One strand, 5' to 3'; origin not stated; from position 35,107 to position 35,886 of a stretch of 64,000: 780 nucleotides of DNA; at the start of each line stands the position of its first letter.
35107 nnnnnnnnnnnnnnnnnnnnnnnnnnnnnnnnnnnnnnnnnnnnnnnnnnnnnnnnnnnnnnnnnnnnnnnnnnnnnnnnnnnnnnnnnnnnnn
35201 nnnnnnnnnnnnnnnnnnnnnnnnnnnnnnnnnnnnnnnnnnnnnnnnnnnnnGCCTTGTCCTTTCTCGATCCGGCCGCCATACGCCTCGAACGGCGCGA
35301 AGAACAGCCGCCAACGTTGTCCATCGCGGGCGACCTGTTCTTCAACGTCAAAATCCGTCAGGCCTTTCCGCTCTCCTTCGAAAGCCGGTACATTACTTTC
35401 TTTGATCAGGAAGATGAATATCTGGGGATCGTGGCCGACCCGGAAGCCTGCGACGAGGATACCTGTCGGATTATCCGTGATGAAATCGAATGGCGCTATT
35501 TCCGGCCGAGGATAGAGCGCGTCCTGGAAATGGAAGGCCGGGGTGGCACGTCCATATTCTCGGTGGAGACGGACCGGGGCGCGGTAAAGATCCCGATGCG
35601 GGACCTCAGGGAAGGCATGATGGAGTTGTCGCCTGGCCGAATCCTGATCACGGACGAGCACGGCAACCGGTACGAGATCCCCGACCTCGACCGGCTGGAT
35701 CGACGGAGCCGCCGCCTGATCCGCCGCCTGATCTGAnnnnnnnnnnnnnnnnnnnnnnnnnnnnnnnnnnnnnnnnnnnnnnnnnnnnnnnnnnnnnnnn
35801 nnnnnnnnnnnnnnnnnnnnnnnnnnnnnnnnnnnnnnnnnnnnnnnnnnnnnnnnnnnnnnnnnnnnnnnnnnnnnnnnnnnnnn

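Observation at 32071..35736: Siderophore/B12-class binding protein paired with an exporter-fold ABC protein bearing a novel N-terminal domain and a DUF1854-like partner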

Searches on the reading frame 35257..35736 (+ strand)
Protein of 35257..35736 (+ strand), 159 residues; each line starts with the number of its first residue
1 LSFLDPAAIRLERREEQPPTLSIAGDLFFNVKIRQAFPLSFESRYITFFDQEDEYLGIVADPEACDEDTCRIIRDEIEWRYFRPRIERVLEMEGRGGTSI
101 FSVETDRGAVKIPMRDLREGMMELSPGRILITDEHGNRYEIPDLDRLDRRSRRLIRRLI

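Call 3: search_protein_families(library=pfam, proteins=[window:35257-35736:+], max_evalue=0.01)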
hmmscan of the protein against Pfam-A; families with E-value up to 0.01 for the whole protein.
window:35257-35736:+ (159 aa): 1 family
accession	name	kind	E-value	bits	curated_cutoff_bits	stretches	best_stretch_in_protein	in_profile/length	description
PF08909.16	DUF1854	-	6.1e-33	113.9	26.8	1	30-157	3-129/130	Domain of unknown function (DUF1854)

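Call 4: search_protein_families(library=ncbifam, proteins=[window:35257-35736:+], max_evalue=0.01)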
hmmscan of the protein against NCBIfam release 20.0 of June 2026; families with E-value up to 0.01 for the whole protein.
window:35257-35736:+ (159 aa): 1 family
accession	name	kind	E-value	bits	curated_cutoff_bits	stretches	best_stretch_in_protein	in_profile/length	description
NF052234.1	CphA_assoc_prot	equivalog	3.5e-22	78.8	150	1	28-158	21-151/152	cyanophycin metabolism-associated DUF1854 family protein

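Call 6: search_solved_structures(query=window:35257-35736:+, max_evalue=1, show_alignments=2)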
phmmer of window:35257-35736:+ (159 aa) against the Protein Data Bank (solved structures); distinct sequences matched with E-value up to 1: 1.
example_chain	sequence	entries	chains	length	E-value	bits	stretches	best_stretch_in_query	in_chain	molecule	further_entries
8fjf_A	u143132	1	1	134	0.5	13.4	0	128-155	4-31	H10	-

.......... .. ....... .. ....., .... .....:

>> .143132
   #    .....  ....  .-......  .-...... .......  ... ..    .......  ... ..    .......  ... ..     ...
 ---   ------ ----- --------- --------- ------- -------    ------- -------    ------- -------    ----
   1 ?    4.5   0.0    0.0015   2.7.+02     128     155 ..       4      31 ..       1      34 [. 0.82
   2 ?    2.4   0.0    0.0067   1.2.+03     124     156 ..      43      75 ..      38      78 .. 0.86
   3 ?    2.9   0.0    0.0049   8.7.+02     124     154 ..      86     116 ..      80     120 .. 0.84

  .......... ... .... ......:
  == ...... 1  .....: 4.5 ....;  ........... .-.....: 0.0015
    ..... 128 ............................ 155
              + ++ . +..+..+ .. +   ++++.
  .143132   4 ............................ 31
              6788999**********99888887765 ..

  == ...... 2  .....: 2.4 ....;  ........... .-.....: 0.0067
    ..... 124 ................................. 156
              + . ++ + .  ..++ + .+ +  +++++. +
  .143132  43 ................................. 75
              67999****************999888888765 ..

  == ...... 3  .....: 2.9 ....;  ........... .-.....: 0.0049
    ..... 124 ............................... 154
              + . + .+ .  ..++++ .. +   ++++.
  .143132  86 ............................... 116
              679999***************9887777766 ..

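Call 13: find_homologous_proteins(query=window:35257-35736:+, max_evalue=0.001)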
Query window:35257-35736:+ (159 aa): 51 proteins with E <= 0.001 among 104 candidates.
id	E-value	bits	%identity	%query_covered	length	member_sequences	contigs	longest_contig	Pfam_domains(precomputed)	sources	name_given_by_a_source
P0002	9.4e-97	339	97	100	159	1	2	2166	PF08909.17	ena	-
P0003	1.6e-94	332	95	93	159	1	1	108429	PF08909.17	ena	-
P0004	4.6e-94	330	96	100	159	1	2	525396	PF08909.17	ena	-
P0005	7.8e-94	330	94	93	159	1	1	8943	PF08909.17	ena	-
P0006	2.3e-92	325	92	89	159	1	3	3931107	PF08909.17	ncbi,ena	-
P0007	2.8e-91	321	91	89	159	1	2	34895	PF08909.17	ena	-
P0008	1.3e-90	319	91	93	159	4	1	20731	PF08909.17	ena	-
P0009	2.0e-90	319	90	89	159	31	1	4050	PF08909.17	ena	-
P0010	4.2e-90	318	91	93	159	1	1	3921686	PF08909.17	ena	-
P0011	1.9e-89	315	90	90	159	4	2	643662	PF08909.17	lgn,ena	-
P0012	4.4e-89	314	87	89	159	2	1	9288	PF08909.17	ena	-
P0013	7.1e-89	314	89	93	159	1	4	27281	PF08909.17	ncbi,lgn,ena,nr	ncbi:MAG: DUF1854 domain-containing protein [Gemmatimonadetes bacterium]|nr:DUF1854 domain-containin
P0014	2.7e-88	312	86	93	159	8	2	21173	PF08909.17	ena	-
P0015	5.9e-88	311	87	93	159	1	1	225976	PF08909.17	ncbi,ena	-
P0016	1.2e-87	309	89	89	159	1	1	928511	PF08909.17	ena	-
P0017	3.2e-87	308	85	93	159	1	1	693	PF08909.17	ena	-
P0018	3.9e-87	308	83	89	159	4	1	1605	PF08909.17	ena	-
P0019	7.9e-87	307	86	93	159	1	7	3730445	PF08909.17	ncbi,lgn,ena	-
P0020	1.0e-85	303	87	89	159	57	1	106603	PF08909.17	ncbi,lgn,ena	-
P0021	4.3e-85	301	85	90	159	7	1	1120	PF08909.17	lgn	-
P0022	2.1e-84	299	84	89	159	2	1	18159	PF08909.17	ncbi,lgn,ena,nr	ncbi:MAG: DUF1854 domain-containing protein [Gemmatimonadetes bacterium]|nr:DUF1854 domain-containin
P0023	2.9e-79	282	82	100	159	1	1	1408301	PF08909.17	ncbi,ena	-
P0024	1.4e-76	274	77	100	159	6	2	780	PF08909.17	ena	-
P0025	1.5e-74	267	72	93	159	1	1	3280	PF08909.17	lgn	-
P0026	8.2e-74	265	73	92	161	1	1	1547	PF08909.17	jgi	-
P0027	1.1e-57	212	60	100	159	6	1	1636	PF08909.17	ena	-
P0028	6.7e-54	200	90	64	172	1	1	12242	PF08909.17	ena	-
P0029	8.4e-50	187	88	60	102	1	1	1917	PF08909.17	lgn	-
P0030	1.1e-47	180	87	61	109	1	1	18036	PF08909.17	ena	-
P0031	3.1e-45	172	49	99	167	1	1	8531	PF08909.17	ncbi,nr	ncbi:MAG: DUF1854 domain-containing protein [Candidatus Latescibacteria bacterium]|nr:DUF1854 domain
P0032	3.5e-45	172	50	100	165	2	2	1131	PF08909.17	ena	-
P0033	3.4e-41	159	48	100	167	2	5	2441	PF08909.17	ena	-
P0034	1.6e-28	117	42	99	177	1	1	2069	PF08909.17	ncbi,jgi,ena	jgi:hypothetical protein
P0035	2.0e-24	104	38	99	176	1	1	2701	PF08909.17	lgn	-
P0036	2.4e-24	104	42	82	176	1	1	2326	PF08909.17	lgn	-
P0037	2.4e-24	104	37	99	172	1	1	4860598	PF08909.17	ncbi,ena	-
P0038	5.9e-24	103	43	77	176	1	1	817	PF08909.17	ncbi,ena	-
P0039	2.3e-22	97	38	99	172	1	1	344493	PF08909.17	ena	-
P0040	2.4e-20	91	37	97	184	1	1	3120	PF08909.17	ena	-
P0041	1.1e-19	89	38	82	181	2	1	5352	PF08909.17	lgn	-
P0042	1.2e-19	89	35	99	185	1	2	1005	PF08909.17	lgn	-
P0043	9.5e-19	86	34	98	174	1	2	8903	PF08909.17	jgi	jgi:hypothetical protein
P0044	1.6e-17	82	39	97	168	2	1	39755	PF08909.17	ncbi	-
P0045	9.5e-17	79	35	99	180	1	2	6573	PF08909.17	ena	-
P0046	2.7e-15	74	34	81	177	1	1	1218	PF08909.17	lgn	-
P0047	4.8e-14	70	31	99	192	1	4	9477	PF08909.17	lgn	-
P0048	1.4e-12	66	31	88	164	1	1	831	PF08909.17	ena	-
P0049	4.9e-7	48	32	93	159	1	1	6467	PF08909.17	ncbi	-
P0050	1.5e-6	46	32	93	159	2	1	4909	PF08909.17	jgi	-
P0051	3.5e-6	45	31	92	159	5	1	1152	PF08909.17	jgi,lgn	jgi:hypothetical protein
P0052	6.5e-6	44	31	83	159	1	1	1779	PF08909.17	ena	-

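Call 14: find_encoding_contigs(protein=P0006, flank=8000, max_places=2)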
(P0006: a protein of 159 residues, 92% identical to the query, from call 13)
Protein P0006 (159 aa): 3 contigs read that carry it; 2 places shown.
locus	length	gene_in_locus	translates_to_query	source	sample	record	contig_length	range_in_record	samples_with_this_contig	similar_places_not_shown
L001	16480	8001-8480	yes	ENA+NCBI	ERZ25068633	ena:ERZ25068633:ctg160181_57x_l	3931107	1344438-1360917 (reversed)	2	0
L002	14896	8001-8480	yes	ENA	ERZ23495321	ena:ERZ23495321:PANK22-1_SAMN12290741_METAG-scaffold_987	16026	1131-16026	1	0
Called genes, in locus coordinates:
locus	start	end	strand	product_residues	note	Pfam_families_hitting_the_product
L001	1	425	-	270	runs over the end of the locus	PF05721:PhyH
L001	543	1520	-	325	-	PF00296:Bac_luciferase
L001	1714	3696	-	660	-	PF20581:DUF6785, PF20580:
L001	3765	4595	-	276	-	PF01261:AP_endonuc_2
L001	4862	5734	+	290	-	PF01497:Peripla_BP_2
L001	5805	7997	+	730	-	PF00664:ABC_membrane, PF00005:ABC_tran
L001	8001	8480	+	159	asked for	PF08909:DUF1854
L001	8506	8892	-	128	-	PF09656:PGPGW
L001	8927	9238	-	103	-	PF13428:TPR_14 (faint), PF07719:TPR_2 (faint), PF13181:TPR_8 (faint)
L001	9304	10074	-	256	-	PF00106:adh_short, PF08659:KR, PF13561:adh_short_C2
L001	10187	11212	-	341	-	PF08240:ADH_N, PF16912:Glu_dehyd_C, PF00107:ADH_zinc_N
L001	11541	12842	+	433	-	PF04909:Amidohydro_2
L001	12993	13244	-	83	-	-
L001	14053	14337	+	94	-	-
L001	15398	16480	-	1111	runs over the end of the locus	PF13643:DUF4145 (weak), PF04313:HSDR_N (faint), PF00270:DEAD, PF04851:ResIII, PF18766:SWI2_SNF2, PF00271:Helicase_C (weak), PF08463:EcoEI_R_C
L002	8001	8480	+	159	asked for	PF08909:DUF1854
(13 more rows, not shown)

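Call 15: find_encoding_contigs(protein=P0023, flank=8000, max_places=2)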
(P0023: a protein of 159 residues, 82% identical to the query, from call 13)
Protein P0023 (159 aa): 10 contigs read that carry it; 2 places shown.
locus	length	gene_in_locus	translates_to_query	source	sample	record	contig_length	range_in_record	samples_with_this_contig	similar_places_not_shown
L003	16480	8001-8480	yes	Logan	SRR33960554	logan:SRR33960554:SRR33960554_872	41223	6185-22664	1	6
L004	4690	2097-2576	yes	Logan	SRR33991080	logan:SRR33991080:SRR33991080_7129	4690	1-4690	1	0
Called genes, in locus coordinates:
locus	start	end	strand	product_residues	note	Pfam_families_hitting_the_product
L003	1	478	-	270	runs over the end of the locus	PF05721:PhyH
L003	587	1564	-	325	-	PF00296:Bac_luciferase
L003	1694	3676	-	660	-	PF20581:DUF6785, PF20580:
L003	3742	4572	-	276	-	PF01261:AP_endonuc_2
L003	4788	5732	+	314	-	PF01497:Peripla_BP_2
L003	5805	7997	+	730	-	PF00664:ABC_membrane, PF00005:ABC_tran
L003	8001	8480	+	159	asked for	PF08909:DUF1854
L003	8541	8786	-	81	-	-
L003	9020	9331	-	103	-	PF13428:TPR_14 (faint), PF13424:TPR_12 (faint), PF07719:TPR_2 (faint), PF13181:TPR_8 (faint), PF13371:TPR_9 (weak), PF14559:TPR_19 (weak)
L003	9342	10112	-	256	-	PF00106:adh_short, PF08659:KR (weak), PF13561:adh_short_C2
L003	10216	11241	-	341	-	PF08240:ADH_N, PF16912:Glu_dehyd_C, PF00107:ADH_zinc_N, PF13602:ADH_zinc_N_2 (weak)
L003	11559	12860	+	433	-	PF04909:Amidohydro_2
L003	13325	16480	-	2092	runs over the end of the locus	PF00109:ketoacyl-synt, PF02801:Ketoacyl-synt_C, PF16197:KAsynt_C_assoc, PF22621:CurL-like_PKS_C, PF00698:Acyl_transf_1, PF21089:PKS_DH_N, PF14765:PS-DH, PF08240:ADH_N, +9 more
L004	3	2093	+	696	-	?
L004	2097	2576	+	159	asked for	PF08909:DUF1854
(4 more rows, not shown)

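Call 16: find_encoding_contigs(protein=P0031, flank=8000, max_places=2)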
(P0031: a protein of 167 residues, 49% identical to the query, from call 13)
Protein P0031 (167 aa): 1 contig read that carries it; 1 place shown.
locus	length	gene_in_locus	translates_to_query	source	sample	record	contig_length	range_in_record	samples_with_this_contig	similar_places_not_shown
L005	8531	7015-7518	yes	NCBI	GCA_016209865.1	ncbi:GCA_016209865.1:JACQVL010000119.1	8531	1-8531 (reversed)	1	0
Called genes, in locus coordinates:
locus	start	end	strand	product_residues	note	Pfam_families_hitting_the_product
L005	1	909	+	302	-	?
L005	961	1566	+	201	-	-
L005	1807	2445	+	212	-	-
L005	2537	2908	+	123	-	-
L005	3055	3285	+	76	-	PF00578:AhpC-TSA (weak), PF08534:Redoxin (weak)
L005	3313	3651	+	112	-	PF00578:AhpC-TSA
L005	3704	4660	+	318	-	PF01497:Peripla_BP_2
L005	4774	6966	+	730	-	PF00664:ABC_membrane, PF00005:ABC_tran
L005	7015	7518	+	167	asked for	PF08909:DUF1854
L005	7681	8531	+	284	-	?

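Call 17: find_encoding_contigs(protein=P0037, flank=8000, max_places=2)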
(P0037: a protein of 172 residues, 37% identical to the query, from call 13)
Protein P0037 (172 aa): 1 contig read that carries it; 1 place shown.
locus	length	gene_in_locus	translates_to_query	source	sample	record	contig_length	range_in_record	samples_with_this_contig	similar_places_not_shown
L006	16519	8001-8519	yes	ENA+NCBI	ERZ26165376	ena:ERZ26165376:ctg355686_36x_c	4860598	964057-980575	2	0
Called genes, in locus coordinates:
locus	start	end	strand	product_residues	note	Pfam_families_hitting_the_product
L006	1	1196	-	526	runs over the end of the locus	PF11638:DnaA_N, PF00308:Bac_DnaA, PF00004:AAA, PF01695:IstB_IS21 (weak), PF08299:Bac_DnaA_C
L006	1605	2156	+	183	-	-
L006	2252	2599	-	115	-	PF04020:Phage_holin_4_2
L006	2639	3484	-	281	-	PF12690:BsuPI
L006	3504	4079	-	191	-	-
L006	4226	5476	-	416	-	-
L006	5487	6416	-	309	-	PF00294:PfkB, PF08543:Phos_pyr_kin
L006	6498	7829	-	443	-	PF00989:PAS, PF00990:GGDEF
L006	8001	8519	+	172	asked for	PF08909:DUF1854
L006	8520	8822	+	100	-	-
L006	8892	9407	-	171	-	-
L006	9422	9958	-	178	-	-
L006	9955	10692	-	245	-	-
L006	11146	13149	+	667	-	PF13177:DNA_pol3_delta2, PF00004:AAA, PF13401:AAA_22 (weak), PF22608:DNAX_ATPase_lid, PF12169:DNA_pol3_gamma3 (weak)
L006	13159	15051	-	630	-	PF08448:PAS_4 (faint), PF08447:PAS_3, PF00989:PAS (weak), PF08447:PAS_3, PF07568:HisKA_2, PF02518:HATPase_c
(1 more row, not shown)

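Call 18: find_encoding_contigs(protein=P0039, flank=8000, max_places=2)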
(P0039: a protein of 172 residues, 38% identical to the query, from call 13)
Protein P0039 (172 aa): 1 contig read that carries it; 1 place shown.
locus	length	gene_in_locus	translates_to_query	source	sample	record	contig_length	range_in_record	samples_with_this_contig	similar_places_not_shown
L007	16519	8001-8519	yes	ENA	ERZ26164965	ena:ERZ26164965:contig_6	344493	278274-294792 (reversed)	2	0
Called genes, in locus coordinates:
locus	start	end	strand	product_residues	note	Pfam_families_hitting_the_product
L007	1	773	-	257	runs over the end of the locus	-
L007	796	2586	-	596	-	PF01968:Hydantoinase_A (faint), PF13941:MutL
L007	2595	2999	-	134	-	PF00383:dCMP_cyt_deam_1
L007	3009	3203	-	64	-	PF04255:DUF433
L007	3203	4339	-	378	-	PF09566:RE_SacI_N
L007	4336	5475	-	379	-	PF01555:N6_N4_Mtase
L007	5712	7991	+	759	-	PF00664:ABC_membrane, PF00005:ABC_tran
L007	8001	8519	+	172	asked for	PF08909:DUF1854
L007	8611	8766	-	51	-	PF18919:DUF5670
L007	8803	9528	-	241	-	PF11209:LmeA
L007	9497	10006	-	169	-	PF05239:PRC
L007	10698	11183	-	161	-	PF11026:DUF2721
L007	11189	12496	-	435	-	PF07690:MFS_1, PF12832:MFS_1_like (faint), PF00083:Sugar_tr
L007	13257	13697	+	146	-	-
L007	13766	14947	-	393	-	-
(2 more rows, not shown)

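Call 19: find_encoding_contigs(protein=P0044, flank=8000, max_places=2)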
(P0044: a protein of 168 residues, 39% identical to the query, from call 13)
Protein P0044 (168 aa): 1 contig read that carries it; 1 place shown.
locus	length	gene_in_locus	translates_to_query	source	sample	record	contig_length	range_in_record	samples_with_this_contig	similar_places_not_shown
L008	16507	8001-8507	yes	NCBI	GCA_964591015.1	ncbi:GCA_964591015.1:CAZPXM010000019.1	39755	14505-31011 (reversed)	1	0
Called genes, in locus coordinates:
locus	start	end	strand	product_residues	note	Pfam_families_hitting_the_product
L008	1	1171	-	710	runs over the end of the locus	PF02771:Acyl-CoA_dh_N, PF00441:Acyl-CoA_dh_1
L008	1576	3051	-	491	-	PF07364:DUF1485, PF07171:MlrC_C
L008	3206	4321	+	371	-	PF13579:Glyco_trans_4_4 (weak), PF13439:Glyco_transf_4, PF00534:Glycos_transf_1, PF13692:Glyco_trans_1_4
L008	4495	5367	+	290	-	PF00085:Thioredoxin, PF13098:Thioredoxin_2, PF13428:TPR_14 (weak), PF13431:TPR_17 (faint), PF13432:TPR_16, PF23914:TPR_CcmH_CycH (faint), PF14559:TPR_19, PF14561:TPR_20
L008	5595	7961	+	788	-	PF00664:ABC_membrane, PF00005:ABC_tran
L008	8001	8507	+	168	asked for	PF08909:DUF1854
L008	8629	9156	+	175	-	-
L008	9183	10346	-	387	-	PF00155:Aminotran_1_2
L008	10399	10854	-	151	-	PF05025:RbsD_FucU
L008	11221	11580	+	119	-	PF10057:MpsC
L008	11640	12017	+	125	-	PF10057:MpsC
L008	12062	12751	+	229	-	PF13189:Cytidylate_kin2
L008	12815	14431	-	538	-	PF02776:TPP_enzyme_N, PF00205:TPP_enzyme_M, PF02775:TPP_enzyme_C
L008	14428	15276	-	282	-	PF00248:Aldo_ket_red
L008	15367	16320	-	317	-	PF00248:Aldo_ket_red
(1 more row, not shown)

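Call 34: find_related_loci(query=A5, collection=genome_contigs, flank=8000)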
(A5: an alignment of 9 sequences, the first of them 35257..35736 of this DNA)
Query A5 (159 aa) in genome_contigs; peptide patterns used: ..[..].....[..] (x = any residue, [..] = any of these).
599 stretches matched a pattern (row limit reached: there are more); 520 encode a relative of the query (tblastn E <= 1e-3); the best 80 are kept; 80 distinct loci.
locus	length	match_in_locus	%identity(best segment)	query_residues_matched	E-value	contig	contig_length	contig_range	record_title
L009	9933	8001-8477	97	1-159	6e-99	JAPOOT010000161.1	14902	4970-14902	MAG: Gemmatimonadetes bacterium isolate APA_bin_41 c_000000076740, whole genome shotgun sequence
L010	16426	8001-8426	92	1-142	3e-85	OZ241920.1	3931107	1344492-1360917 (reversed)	MAG: bacterium isolate c159a2c7-7ae9-43f8-b1c6-a8821b09048b genome assembly, chromosome: 1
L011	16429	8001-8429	90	1-143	8e-85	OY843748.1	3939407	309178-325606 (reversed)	MAG: bacterium isolate 9408d56b-0626-48ff-8cc4-40385ffb9045 genome assembly, chromosome: 1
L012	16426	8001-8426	92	1-142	4e-84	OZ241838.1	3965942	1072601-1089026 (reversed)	MAG: bacterium isolate 834f4656-8c40-439b-be50-31c876aeaf38 genome assembly, chromosome: 1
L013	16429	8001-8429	87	1-143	5e-84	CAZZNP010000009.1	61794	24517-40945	MAG TPA_asm: uncultured Gemmatimonadota bacterium isolate SRP109090_co2_50 genome assembly, contig: NODE_552_length_6179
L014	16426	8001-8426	91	1-142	3e-84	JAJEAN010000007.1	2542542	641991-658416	MAG: Candidatus Latescibacterota bacterium isolate jk18x7bins.54 k141_2599900, whole genome shotgun sequence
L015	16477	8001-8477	82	1-159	5e-83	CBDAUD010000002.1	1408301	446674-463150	MAG: bacterium isolate 878a0cea-2b96-4014-b147-88fee9e3d867 genome assembly, contig: contig_2, whole genome shotgun sequ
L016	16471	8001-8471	38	1-157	9e-32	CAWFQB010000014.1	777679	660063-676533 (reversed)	MAG: uncultured Chthonomonadaceae bacterium isolate MFD04580.bin.2.50 genome assembly, contig: contig_8072, whole genome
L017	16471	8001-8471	40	4-159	1e-28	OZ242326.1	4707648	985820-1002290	MAG: Candidatus Poribacteria bacterium isolate 51771988-02c0-4c83-b383-74e9f226940d genome assembly, chromosome: 1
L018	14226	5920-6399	39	3-159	9e-29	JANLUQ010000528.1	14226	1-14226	MAG: Armatimonadota bacterium isolate OTE_21_metabat_78 OTE_21_k141_1377071, whole genome shotgun sequence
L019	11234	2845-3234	39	28-157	3e-28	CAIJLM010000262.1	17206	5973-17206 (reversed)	MAG: uncultured Chthonomonas sp. isolate Umea1_bin-3024 genome assembly, contig: bin-3024:262/733, whole genome shotgun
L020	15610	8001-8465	37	1-155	2e-28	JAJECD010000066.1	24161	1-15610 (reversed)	MAG: Candidatus Poribacteria bacterium isolate jk18x9bins.85 k141_347718, whole genome shotgun sequence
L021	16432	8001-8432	40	3-143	5e-28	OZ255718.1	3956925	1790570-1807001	MAG: Capsulimonadaceae bacterium isolate 2a8c9191-2463-4728-b900-79d1934bd544 genome assembly, chromosome: 1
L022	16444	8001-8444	37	1-148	6e-28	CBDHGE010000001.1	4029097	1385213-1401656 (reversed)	MAG: Candidatus Poribacteria bacterium isolate 9ac9c1da-626f-4e18-9c15-12d165d572a9 genome assembly, contig: contig_1, w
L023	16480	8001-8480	37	3-159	4e-28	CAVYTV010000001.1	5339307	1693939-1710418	MAG: uncultured Armatimonadetes bacterium isolate MFD09671.bin.2.14 genome assembly, contig: contig_2375, whole genome s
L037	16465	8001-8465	35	1-155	7e-26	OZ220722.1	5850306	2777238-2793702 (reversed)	MAG: Candidatus Poribacteria bacterium isolate 09e4b887-e8cc-4912-b364-6afc626817b5 genome assembly, chromosome: 1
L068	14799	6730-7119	43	25-155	7e-25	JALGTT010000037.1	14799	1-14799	MAG: Candidatus Hebobacteria bacterium isolate Meg22_1012_Bin_273 Meg22_1012_Bin_273_scaffold_26148, whole genome shotgu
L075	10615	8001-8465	38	1-155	1e-24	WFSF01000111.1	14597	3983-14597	MAG: Armatimonadota bacterium isolate S016_27 k151_450062, whole genome shotgun sequence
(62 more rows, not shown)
